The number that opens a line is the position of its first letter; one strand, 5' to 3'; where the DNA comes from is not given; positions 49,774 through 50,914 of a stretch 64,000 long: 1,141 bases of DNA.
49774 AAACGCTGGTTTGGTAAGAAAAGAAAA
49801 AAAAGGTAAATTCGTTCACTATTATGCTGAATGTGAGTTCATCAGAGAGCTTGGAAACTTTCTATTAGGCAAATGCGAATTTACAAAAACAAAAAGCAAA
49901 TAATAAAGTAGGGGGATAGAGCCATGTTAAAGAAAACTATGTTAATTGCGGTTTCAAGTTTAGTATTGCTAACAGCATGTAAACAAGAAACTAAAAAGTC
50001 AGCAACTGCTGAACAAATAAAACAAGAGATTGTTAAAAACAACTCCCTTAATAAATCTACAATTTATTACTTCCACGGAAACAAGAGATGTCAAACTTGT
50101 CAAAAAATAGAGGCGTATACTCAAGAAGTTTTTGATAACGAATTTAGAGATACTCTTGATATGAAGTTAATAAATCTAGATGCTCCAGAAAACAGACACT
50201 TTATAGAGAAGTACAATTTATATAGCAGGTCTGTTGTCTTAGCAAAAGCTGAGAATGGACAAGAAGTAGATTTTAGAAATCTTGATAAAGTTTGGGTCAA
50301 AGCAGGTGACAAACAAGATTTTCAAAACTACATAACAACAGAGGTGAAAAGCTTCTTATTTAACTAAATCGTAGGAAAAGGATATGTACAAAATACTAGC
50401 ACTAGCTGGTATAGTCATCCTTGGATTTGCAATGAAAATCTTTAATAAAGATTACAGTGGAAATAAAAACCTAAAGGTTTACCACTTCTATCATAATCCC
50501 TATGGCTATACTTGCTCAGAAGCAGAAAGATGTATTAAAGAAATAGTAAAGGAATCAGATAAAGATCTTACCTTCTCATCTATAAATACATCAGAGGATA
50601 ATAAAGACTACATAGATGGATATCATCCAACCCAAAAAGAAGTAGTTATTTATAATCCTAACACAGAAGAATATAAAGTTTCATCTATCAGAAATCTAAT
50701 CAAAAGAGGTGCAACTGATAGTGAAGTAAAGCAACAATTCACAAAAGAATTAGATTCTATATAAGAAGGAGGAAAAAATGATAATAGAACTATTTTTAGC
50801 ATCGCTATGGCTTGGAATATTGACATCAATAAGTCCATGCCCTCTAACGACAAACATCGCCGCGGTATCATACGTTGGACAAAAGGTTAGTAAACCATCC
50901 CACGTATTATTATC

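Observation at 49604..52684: ArsR-controlled thiol-redox operon containing a CcdA/DsbD-like domain fused to an ArsP/DUF318 permease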

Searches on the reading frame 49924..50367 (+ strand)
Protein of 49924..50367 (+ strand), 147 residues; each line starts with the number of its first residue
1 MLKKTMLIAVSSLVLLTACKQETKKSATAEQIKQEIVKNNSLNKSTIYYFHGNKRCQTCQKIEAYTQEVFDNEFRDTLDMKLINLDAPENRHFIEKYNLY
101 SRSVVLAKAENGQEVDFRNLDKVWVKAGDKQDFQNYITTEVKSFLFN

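Call 3: search_protein_families(library=pfam, proteins=[window:49924-50367:+], max_evalue=0.1)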
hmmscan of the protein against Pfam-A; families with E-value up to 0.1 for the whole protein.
window:49924-50367:+ (147 aa): 1 family
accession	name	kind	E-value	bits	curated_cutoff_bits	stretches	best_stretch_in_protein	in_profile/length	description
PF22085.1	NorB_cytochrome_c-like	-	0.087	13.6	29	0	21-104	76-163/181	Nitric oxide reductase subunit B, cytochrome c-like domain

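Call 4: search_protein_families(library=ncbifam, proteins=[window:49924-50367:+], max_evalue=0.1)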
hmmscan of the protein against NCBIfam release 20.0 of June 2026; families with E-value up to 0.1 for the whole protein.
window:49924-50367:+ (147 aa): 9 families
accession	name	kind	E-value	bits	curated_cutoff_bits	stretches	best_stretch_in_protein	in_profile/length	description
NF040494.1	nitrored_ArsF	subfamily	4.5e-29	101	60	1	47-144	3-106/106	nitrophenyl compound nitroreductase subunit ArsF family protein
NF045809.1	seleno_TsoX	equivalog_domain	0.0031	17.7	52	1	50-106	6-58/82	HSGNPxU motif (seleno)protein TsoX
TIGR02187.2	PDO_seleno_TRX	equivalog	0.0037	16.6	185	1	29-111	5-81/209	protein disulfide oxidoreductase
NF047408.1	SA0632_fam_LP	equivalog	0.0077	15.9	70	1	3-40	2-39/68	SA0632 family lipoprotein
TIGR02122.1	TRAP_TAXI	subfamily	0.021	13.7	84.35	0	74-125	208-261/320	TAXI family TRAP transporter solute-binding subunit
NF041193.1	lipo_SP0191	subfamily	0.034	14.1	75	1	3-42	2-41/190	SP0191 family lipoprotein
NF053656.1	redoxin_TUGYCR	domain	0.043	13.7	100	0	27-64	11-47/146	TUGYCR motif thioredoxin fold (seleno)protein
NF040526.1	SCO0930_lipo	equivalog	0.046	12.9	275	1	6-39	7-40/311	SCO0930 family lipoprotein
NF045774.1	cytochro_C551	exception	0.053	13.5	118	1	1-59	1-53/110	cytochrome c551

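Call 35: search_solved_structures(query=A3, max_evalue=10, show_alignments=2)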
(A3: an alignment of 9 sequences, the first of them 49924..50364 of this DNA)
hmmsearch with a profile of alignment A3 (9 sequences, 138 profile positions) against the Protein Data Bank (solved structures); distinct sequences matched with E-value up to 10: 17.
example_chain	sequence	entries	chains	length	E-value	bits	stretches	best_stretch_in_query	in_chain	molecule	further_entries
1j08_A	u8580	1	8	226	0.00048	23.2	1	32-94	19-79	glutaredoxin-like protein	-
6zmu_A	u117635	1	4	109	0.0021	21.2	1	30-105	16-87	Thioredoxin-1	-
2ywm_A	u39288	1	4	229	0.0055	19.8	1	26-64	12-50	Glutaredoxin-like protein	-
2ayt_A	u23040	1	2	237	0.0058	19.7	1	26-64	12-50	glutaredoxin-like protein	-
1a8l_A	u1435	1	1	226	0.0081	19.3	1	31-94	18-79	PROTEIN DISULFIDE OXIDOREDUCTASE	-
7vu4_A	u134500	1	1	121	0.012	18.7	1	32-94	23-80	de novo design protein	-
3d6i_A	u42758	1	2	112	0.037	17.1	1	22-102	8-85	Monothiol glutaredoxin-3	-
5y4t_A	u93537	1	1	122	0.04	17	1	22-102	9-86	Glutaredoxin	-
4fyu_A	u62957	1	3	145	0.068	16.3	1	29-88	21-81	Thioredoxin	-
6all_A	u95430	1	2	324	0.11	15.6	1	2-39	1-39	Fe(3+)-citrate-binding protein yfmC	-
4ba7_A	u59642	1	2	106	0.14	15.2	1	33-107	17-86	LBCA THIOREDOXIN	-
6fcg_A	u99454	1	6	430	0.24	14.5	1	3-39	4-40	Glycoside hydrolase, GH17 family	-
7dn2_1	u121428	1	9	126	0.24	14.5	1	62-112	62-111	Cement protein gp15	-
2gzy_A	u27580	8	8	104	0.3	14.2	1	32-107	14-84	Thioredoxin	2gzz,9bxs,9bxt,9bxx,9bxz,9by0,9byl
8gk3_A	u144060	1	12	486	0.52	13.4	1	69-137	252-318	Cytochrome P450 3A7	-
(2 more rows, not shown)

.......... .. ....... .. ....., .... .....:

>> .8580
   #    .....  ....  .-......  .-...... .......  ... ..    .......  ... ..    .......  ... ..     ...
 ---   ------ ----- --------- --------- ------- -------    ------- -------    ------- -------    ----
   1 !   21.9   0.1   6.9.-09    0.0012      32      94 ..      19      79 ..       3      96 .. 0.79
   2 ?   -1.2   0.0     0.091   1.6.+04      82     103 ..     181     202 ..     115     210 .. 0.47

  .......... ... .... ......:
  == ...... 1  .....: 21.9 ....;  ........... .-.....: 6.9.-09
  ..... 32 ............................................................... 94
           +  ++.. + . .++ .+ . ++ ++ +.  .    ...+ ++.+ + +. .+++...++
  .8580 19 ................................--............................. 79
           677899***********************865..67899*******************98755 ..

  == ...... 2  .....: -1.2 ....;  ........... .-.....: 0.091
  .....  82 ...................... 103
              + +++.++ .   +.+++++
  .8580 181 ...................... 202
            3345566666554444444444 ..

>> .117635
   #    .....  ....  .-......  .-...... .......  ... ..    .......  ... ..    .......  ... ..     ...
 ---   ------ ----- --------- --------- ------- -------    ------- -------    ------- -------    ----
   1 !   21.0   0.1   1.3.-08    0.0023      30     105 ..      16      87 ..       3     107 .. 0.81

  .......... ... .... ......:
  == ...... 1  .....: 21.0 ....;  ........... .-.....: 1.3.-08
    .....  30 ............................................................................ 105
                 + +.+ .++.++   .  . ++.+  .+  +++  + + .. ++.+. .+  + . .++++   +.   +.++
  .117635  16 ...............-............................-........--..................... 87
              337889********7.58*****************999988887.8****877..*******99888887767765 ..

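Call 72: find_homologous_proteins(query=window:49924-50364:+, max_evalue=0.001)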
Query window:49924-50364:+ (147 aa): 4 proteins with E <= 0.001 among 17 candidates.
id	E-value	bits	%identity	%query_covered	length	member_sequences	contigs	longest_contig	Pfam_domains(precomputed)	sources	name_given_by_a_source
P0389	2.0e-87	308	100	97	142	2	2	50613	-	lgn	-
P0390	5.7e-37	145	44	99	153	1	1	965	-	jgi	-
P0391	1.8e-22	98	43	71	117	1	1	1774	-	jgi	jgi:hypothetical protein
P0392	1.0e-21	95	46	67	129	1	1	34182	-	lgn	-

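Call 80: predict_structure(alignment_id=A7)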
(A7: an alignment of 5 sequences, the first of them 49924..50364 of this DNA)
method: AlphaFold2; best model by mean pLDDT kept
length: 147 residues; sequences in the alignment: 5
mean_pLDDT: 79.4   pTM: 0.67
mean pLDDT of the five models: 79.4, 78.1, 76.9, 75.4, 64.3
residues with pLDDT >= 90: 86; 70-90: 19; 50-70: 12; < 50: 30
segments of 3 or more residues with pLDDT < 50: 1-27
pLDDT, mean of each block of 10 residues (from residue 1): 41 41 46 52 87 89 96 95 94 90 90 92 93 97 91
secondary structure, 60 per line:
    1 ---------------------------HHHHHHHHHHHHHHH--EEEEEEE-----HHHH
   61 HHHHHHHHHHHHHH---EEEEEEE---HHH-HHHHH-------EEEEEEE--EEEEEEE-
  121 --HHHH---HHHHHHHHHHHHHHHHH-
elements in order: H28-42 E45-51 H57-74 E78-84 H92-96 E104-110 E113-119 H123-126 H130-146

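Call 82: fold_search(model_id=the predicted structure, library=pdb)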
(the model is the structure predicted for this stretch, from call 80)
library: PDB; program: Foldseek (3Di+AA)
matches with E <= 10: 1218; with E <= 0.001: 67
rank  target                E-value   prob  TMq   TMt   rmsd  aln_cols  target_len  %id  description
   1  7vu4                  6.5e-05  1.00  0.44  0.53   5.8       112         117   17  de novo design based on 1r26 (released 2022-06-08)
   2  2vm2_B                7.9e-05  1.00  0.44  0.57   7.6       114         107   18  Crystal structure of barley thioredoxin h isoform 1 crystallized using PEG as precipitant (released 2008-04-29)
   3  4hu7_B                1.6e-04  1.00  0.44  0.59   5.4       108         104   18  E. coli thioredoxin variant with Pro76 as single proline residue (released 2013-05-29)
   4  3ziv_A                2.2e-04  1.00  0.39  0.52   5.2        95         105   23  Crystal Structure of Ancestral Thioredoxin Relative to last Archaea- Eukaryotes Common Ancestor (AECA) from the Precam (released 2013-08-21)
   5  1xwa_A                2.2e-04  1.00  0.41  0.51   7.6       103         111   17  Drospohila thioredoxin, oxidized, P41212 (released 2004-11-16)
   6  5zf2                  2.4e-04  1.00  0.42  0.57   4.8        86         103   16  Crystal structure of Trxlp from Edwardsiella tarda EIB202 (released 2019-03-06)
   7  2ynx_A                2.4e-04  1.00  0.42  0.55   7.2       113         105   22  Crystal Structure of Ancestral Thioredoxin Relative to Last Archaea Common Ancestor (LACA) from the Precambrian Period (released 2013-08-21)
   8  1t8e_B                2.5e-04  1.00  0.44  0.57   5.6       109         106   16  T7 DNA Polymerase Ternary Complex with dCTP at the Insertion Site. (released 2004-10-12)
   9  7vql                  3.1e-04  1.00  0.44  0.54   5.8       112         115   17  de novo designed based on 1r26 (released 2022-06-08)
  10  6z7o                  3.1e-04  1.00  0.42  0.53   7.6       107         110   21  Crystal structure of Thioredoxin T from Drosophila melanogaster (released 2020-10-21)
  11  7wge_B                3.3e-04  1.00  0.45  0.59   6.9       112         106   19  Human NLRP1 complexed with thioredoxin (released 2023-07-05)
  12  6zmu_A                4.0e-04  1.00  0.47  0.61   8.5       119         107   13  Crystal structure of the germline-specific thioredoxin protein Deadhead (Thioredoxin-1) from Drospohila melanogaster,  (released 2020-10-21)
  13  2o8v_B                4.3e-04  1.00  0.41  0.53   6.9       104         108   18  PAPS reductase in a covalent complex with thioredoxin C35A (released 2007-03-27)
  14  5e4w_A                4.3e-04  1.00  0.40  0.51   7.2       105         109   19  Crystal structure of cpSRP43 chromodomains 2 and 3 in complex with the Alb3 tail (released 2015-12-02)
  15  6mza_MODEL_1_A        4.3e-04  1.00  0.39  0.42  13.1       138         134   16  Solution NMR structure of a putative thioredoxin (trxA) in the reduced state from Rickettsia prowazekii, the e (released 2018-12-12)
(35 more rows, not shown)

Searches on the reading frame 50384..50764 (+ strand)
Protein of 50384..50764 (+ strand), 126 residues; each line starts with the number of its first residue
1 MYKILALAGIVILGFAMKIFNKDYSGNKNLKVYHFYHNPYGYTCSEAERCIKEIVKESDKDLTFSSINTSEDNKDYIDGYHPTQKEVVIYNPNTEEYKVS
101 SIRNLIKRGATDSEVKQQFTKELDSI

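Call 3: search_protein_families(library=pfam, proteins=[window:50384-50764:+], max_evalue=0.1)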
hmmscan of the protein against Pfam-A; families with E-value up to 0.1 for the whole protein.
window:50384-50764:+ (126 aa): 1 family
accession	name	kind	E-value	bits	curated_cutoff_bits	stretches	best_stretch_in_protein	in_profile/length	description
PF04865.19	Baseplate_J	-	0.043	13.6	21.1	1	67-124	177-234/255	Baseplate J-like protein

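Call 4: search_protein_families(library=ncbifam, proteins=[window:50384-50764:+], max_evalue=0.1)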
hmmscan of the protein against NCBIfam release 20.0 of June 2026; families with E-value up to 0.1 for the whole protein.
window:50384-50764:+ (126 aa): 2 families
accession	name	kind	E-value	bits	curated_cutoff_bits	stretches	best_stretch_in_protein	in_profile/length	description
NF040494.1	nitrored_ArsF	subfamily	2.5e-08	34.2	60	1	31-124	2-104/106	nitrophenyl compound nitroreductase subunit ArsF family protein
TIGR00411.1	redox_disulf_1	equivalog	0.069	13.2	92.75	0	38-77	8-47/82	MJ0307 family thioredoxin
